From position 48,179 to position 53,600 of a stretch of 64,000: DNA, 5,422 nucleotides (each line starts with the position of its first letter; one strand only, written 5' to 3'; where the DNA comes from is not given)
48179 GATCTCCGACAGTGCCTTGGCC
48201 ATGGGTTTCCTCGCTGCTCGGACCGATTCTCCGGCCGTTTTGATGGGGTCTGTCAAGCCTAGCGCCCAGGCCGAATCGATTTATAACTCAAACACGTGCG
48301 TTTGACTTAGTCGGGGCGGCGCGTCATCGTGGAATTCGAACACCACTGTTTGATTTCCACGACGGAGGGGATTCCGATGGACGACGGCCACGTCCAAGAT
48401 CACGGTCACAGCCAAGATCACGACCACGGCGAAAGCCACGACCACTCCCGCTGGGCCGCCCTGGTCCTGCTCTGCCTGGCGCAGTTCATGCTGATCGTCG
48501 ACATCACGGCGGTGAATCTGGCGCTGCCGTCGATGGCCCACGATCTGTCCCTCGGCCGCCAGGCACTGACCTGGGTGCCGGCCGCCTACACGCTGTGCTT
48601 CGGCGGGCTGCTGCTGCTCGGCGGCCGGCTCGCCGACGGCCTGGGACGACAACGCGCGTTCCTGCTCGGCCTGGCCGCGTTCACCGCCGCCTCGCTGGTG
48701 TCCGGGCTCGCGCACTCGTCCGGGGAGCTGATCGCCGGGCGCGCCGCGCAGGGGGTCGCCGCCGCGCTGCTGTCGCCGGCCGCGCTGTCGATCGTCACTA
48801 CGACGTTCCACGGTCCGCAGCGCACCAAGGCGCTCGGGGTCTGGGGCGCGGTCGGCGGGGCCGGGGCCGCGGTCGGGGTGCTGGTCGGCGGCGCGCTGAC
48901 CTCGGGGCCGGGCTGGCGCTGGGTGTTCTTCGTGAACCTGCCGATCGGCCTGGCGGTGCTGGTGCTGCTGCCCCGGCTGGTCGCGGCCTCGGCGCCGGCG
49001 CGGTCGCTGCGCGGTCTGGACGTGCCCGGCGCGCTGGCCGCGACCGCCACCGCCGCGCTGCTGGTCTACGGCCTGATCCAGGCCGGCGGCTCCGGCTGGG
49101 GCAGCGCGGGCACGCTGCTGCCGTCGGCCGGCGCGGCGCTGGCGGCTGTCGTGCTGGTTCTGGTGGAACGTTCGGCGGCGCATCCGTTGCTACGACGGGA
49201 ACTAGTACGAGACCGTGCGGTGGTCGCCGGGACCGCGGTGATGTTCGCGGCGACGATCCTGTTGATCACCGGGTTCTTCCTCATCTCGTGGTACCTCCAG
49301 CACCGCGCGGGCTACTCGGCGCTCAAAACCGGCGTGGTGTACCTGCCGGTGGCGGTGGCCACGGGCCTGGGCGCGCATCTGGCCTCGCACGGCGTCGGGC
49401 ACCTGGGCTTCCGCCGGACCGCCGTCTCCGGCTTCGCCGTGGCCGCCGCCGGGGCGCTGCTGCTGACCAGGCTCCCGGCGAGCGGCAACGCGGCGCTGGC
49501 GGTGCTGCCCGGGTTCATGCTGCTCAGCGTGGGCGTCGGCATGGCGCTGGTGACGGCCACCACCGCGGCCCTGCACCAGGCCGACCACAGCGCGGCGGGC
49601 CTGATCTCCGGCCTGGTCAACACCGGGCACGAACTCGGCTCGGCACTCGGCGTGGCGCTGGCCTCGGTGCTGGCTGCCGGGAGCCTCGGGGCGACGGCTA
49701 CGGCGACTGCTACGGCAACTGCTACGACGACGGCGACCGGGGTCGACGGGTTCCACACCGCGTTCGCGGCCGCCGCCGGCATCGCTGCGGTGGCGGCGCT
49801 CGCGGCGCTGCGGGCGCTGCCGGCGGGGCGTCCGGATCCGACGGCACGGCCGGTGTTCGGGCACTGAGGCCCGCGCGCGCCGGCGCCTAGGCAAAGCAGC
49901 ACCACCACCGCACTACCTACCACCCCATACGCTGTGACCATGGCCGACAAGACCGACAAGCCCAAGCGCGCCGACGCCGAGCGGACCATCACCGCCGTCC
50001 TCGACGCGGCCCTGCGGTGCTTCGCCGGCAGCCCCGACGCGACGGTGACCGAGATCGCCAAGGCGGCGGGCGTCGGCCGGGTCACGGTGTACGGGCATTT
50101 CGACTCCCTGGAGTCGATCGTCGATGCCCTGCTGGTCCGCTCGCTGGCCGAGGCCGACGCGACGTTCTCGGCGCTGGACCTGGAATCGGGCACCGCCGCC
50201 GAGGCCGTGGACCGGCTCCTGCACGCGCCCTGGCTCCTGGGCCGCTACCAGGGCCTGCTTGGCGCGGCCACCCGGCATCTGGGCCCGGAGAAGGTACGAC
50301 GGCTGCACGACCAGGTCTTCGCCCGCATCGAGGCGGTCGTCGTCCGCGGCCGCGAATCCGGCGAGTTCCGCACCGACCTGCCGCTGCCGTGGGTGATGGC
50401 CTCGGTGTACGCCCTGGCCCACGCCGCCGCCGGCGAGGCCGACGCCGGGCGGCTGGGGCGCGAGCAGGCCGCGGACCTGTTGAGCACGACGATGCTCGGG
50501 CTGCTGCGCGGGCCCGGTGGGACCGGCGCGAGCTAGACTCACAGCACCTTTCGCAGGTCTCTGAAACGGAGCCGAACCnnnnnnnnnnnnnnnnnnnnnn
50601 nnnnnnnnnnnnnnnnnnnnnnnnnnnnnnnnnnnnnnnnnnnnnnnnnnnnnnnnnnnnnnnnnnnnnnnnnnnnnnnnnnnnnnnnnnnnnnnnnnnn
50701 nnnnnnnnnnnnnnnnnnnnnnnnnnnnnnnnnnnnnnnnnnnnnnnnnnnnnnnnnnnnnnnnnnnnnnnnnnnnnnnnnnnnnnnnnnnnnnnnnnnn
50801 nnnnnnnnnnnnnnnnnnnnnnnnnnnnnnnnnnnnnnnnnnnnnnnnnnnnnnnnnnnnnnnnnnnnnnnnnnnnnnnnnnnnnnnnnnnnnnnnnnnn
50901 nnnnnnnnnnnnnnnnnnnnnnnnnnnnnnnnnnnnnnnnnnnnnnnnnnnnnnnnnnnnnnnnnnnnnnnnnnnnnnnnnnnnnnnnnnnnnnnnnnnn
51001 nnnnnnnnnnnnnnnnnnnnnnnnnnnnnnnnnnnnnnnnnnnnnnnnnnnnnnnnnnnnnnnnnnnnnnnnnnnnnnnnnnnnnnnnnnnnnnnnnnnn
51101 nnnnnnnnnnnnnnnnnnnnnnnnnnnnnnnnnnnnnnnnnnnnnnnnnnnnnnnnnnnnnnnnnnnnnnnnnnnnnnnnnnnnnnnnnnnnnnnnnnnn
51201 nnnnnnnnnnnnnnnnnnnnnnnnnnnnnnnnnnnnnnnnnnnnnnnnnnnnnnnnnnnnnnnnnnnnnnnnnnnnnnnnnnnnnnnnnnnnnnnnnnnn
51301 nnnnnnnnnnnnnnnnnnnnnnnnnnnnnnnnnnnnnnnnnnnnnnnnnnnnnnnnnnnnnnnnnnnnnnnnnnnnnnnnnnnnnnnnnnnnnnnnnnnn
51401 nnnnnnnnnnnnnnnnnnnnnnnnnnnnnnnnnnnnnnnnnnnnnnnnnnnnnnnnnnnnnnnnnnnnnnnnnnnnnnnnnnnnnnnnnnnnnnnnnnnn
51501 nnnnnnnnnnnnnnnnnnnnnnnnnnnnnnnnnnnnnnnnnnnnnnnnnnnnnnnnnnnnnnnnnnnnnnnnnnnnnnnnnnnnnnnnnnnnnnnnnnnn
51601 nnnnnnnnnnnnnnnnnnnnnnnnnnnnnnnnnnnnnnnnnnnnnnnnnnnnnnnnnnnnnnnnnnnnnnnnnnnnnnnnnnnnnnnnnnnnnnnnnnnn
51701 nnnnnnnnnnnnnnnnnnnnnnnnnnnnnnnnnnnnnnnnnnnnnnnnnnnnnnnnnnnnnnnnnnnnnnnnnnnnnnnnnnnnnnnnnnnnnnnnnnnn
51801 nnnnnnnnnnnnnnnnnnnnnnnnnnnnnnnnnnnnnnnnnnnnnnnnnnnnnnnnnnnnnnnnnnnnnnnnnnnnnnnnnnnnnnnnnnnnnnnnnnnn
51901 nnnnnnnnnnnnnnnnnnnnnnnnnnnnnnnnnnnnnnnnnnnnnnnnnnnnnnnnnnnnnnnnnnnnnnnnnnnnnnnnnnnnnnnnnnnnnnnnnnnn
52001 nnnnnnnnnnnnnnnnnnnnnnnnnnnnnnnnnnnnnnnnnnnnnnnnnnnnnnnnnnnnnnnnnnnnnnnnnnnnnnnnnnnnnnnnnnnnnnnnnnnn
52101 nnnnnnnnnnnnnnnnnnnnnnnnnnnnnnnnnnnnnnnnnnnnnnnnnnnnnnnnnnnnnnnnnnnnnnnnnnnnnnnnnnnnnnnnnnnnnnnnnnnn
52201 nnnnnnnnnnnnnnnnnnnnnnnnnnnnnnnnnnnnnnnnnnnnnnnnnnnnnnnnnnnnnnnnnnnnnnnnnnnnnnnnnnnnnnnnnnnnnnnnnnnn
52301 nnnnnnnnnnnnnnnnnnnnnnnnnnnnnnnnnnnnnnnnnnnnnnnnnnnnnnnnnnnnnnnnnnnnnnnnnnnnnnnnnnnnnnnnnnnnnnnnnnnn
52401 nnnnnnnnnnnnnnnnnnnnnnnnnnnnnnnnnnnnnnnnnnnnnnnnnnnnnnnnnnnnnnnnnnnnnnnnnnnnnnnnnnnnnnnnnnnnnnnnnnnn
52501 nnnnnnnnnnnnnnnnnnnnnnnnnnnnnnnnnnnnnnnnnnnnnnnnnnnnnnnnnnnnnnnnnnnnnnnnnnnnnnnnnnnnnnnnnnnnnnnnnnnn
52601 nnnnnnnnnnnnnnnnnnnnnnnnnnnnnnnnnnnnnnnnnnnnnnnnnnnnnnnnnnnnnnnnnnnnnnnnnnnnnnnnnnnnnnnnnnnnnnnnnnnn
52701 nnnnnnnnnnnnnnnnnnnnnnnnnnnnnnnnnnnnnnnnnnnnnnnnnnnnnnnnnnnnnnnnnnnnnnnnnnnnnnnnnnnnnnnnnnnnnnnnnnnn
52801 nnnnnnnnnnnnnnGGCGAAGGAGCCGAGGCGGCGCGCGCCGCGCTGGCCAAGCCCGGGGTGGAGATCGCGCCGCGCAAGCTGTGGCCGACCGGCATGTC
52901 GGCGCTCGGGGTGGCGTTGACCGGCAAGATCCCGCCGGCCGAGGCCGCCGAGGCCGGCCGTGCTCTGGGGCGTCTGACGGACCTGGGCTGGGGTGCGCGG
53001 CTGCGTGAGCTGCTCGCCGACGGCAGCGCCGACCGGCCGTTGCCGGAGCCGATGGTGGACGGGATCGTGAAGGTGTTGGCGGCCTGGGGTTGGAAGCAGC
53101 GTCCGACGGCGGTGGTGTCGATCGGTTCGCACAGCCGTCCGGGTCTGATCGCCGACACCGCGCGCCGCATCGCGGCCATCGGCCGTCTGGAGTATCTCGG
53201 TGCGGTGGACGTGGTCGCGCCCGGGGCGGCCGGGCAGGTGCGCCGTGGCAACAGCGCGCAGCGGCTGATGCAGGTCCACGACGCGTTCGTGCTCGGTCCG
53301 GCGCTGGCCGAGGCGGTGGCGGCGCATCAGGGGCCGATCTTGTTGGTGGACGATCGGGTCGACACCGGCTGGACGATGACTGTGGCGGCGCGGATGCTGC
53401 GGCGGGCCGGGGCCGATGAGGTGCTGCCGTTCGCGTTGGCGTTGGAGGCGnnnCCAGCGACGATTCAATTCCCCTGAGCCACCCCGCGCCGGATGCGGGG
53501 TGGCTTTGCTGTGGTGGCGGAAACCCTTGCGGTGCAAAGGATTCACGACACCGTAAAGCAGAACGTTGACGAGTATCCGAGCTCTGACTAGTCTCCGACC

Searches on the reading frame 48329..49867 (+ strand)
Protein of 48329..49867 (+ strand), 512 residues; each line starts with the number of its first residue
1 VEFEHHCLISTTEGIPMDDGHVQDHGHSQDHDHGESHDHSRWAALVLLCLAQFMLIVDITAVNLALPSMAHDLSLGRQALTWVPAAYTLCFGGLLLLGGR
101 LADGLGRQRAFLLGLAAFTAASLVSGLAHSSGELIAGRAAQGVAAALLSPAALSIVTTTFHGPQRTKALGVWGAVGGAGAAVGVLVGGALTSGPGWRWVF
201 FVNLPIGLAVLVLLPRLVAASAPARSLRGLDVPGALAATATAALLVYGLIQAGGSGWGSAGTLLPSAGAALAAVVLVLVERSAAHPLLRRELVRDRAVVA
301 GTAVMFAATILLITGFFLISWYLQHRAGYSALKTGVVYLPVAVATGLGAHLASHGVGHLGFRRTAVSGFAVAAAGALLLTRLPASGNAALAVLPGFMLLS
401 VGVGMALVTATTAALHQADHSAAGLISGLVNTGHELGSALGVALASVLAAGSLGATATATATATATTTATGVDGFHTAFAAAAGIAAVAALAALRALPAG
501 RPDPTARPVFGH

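Call 3: search_protein_families(library=pfam, proteins=[window:48329-49867:+], max_evalue=0.01)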
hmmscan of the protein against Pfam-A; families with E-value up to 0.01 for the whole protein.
window:48329-49867:+ (512 aa): 1 family
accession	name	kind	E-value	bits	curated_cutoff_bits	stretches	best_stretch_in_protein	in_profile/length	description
PF07690.21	MFS_1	-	5.9e-43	147.6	33.4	1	48-441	1-346/347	Major Facilitator Superfamily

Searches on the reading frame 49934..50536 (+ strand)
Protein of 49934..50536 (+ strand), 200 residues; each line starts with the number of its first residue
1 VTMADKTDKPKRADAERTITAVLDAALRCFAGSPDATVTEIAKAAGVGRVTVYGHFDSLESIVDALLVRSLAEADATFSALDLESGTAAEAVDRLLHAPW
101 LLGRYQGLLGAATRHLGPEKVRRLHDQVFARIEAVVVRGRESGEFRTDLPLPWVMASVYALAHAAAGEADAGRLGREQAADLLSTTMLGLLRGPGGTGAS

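Call 3: search_protein_families(library=pfam, proteins=[window:49934-50536:+], max_evalue=0.01)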
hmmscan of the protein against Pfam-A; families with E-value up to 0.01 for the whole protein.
window:49934-50536:+ (200 aa): 4 families
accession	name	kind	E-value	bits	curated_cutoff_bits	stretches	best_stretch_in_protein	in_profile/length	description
PF00440.29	TetR_N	-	2.3e-09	37.3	24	1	23-66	2-47/47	Bacterial regulatory proteins, tetR family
PF17938.6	TetR_C_29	-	0.00024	21.7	26.2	1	117-163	39-85/119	Tetracyclin repressor-like, C-terminal domain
PF09339.16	HTH_IclR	-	0.00069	19.8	22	1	27-60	9-43/52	IclR helix-turn-helix domain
PF17932.6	TetR_C_24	-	0.0051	17.5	26.4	0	119-188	42-111/114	Tetracyclin repressor-like, C-terminal domain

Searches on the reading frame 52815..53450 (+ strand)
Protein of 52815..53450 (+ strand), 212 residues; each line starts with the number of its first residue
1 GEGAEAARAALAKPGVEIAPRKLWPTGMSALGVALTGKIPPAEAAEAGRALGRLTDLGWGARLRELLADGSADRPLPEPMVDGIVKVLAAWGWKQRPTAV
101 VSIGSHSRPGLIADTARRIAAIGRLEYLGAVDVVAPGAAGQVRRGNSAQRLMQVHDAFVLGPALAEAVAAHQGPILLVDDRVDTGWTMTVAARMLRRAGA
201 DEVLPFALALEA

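Call 38: search_solved_structures(query=window:52815-53450:+, max_evalue=10, show_alignments=2)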
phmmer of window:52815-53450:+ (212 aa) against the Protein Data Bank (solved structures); distinct sequences matched with E-value up to 10: 8.
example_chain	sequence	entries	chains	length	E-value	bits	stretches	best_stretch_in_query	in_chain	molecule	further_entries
4s2u_A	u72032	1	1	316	0.2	14.8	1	175-207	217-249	Ribose-phosphate pyrophosphokinase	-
7xmu_A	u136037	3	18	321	0.21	14.7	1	175-207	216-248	Ribose-phosphate pyrophosphokinase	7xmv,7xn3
6asv_A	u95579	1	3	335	0.22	14.6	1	175-207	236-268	Ribose-phosphate pyrophosphokinase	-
3dah_A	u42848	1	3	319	0.43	13.7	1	175-207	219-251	Ribose-phosphate pyrophosphokinase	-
6nfe_A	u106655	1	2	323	0.44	13.7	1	128-205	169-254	Ribose-phosphate pyrophosphokinase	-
1u9y_A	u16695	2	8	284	0.48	13.6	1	170-205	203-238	Ribose-phosphate pyrophosphokinase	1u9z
1dkr_A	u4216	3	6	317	0.71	13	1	170-204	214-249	PHOSPHORIBOSYL PYROPHOSPHATE SYNTHETASE | PROTEIN (PHOSPHORIBOSYL PYROPHOSPHATE SYNTHETASE) | RIBOSE-PHOSPHATE PYROPHOSPHOKINASE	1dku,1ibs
5mp7_A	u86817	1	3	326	0.81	12.8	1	175-205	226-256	Ribose-phosphate pyrophosphokinase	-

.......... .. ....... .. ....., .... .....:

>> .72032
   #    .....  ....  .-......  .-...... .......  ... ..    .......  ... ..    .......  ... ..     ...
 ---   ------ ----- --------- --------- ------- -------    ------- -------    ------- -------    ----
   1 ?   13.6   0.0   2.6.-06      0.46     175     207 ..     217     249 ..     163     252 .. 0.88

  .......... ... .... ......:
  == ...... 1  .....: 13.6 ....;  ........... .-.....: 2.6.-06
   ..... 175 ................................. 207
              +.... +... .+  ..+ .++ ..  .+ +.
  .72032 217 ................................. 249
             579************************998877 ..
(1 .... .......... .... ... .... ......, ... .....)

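Call 52: predict_structure(alignment_id=A2)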
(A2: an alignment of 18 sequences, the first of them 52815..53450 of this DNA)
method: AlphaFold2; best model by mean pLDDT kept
length: 212 residues; sequences in the alignment: 18
mean_pLDDT: 77.4   pTM: 0.79
mean pLDDT of the five models: 77.4, 73.2, 72.0, 70.5, 68.8
residues with pLDDT >= 90: 60; 70-90: 91; 50-70: 49; < 50: 12
segments of 3 or more residues with pLDDT < 50: 55-57
pLDDT, mean of each block of 10 residues (from residue 1): 51 60 69 63 74 57 79 87 78 82 88 92 93 67 65 82 96 93 77 92 85 56
secondary structure, 60 per line:
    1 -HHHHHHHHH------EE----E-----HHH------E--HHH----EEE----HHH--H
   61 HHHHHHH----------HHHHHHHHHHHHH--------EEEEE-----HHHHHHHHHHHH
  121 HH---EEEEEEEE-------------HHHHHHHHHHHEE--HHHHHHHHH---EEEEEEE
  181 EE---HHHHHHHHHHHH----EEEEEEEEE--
elements in order: H2-10 E48-50 H60-67 H78-90 E99-103 H109-122 E126-133 H147-157 H162-170 E174-182 H186-197 E202-210

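Call 55: fold_search(model_id=the predicted structure, library=pdb)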
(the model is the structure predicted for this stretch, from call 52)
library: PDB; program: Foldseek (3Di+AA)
matches with E <= 10: 1081; with E <= 0.001: 2
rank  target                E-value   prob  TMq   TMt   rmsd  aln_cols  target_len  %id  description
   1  6fsp_C                6.3e-04  1.00  0.42  0.51   7.7       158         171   18  Crystal structure of APRT from Thermus thermophilus (released 2019-03-20)
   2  5zgo_A                8.5e-04  1.00  0.40  0.47   6.6       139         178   15  Crystal structure of APRT2 from Thermus thermophilus HB8 (released 2019-03-06)
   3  3gep_A                1.1e-03  1.00  0.39  0.39   4.9       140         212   16  Human hypoxanthine guanine phosphoribosyltranserfase in complex with (S)-9-(3-hydroxy-2-phosphonylmethoxypropyl)guanin (released 2009-08-18)
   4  8zvd                  2.1e-03  1.00  0.41  0.23   9.9       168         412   12  ShosT with phosphate (released 2025-04-09)
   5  1hmp_A                3.0e-03  1.00  0.37  0.37   6.6       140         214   16  THE CRYSTAL STRUCTURE OF HUMAN HYPOXANTHINE-GUANINE PHOSPHORIBOSYLTRANSFERASE WITH BOUND GMP (released 1995-06-03)
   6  5euc_C                4.9e-03  0.99  0.36  0.39   5.6       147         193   17  The role of the C-terminal region on the oligomeric state and enzymatic activity of Trypanosoma cruzi hypoxanthine pho (released 2016-03-30)
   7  7p0h_A                4.9e-03  0.98  0.39  0.23   6.6       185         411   14  Crystal structure of Helicobacter pylori ComF fused to an artificial alphaREP crystallization helper(named B2) (released 2022-04-06)
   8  1vdm_F                5.2e-03  1.00  0.38  0.52   5.1       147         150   20  Crystal structure of purine phosphoribosyltransferase from Pyrococcus horikoshii Ot3 (released 2005-05-24)
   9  7f06_A                5.2e-03  1.00  0.39  0.45   5.1       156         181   15  Crystal Structure of 1144 (released 2022-09-28)
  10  3ggc_A                5.8e-03  1.00  0.41  0.41   4.3       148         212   16  Human hypoxanthine-guanine phosphoribosyltransferase in complex with 9-(2-phosphonoethoxyethyl)hypoxanthine (released 2009-08-18)
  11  5bqo_A                6.2e-03  1.00  0.39  0.48   5.7       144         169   15  Hypoxanthine-guanine-xanthine phosphoribosyltransferase (HGXPRT) from Sulfolobus solfataricus with sulfate bound in th (released 2015-06-10)
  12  4zfn_B                6.2e-03  1.00  0.40  0.47   5.5       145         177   15  Hypoxanthine-guanine-xanthine phosphoribosyltransferase (HGXPRT) from Sulfolobus solfataricus containing GMP complexed (released 2015-04-29)
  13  8zvb                  6.6e-03  0.99  0.39  0.22   9.4       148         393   14  The ShosTA toxin-antitoxin system provides phage defence (released 2025-04-09)
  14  4pfq_C                6.6e-03  0.98  0.35  0.40   6.2       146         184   20  Crystal structure of hypoxanthine phosphoribosyltransferase from Brachybacterium faecium DSM 4810, NYSGRC Target 02976 (released 2014-07-02)
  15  5bqp_B                7.4e-03  1.00  0.37  0.45   5.6       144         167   15  Hypoxanthine-guanine-xanthine phosphoribosyltransferase (HGXPRT) from Sulfolobus solfataricus with xanthosine and phos (released 2015-07-01)
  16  8zvc                  7.9e-03  1.00  0.45  0.24   5.8       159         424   15  ShosT with PRPP-Mg (released 2025-04-09)
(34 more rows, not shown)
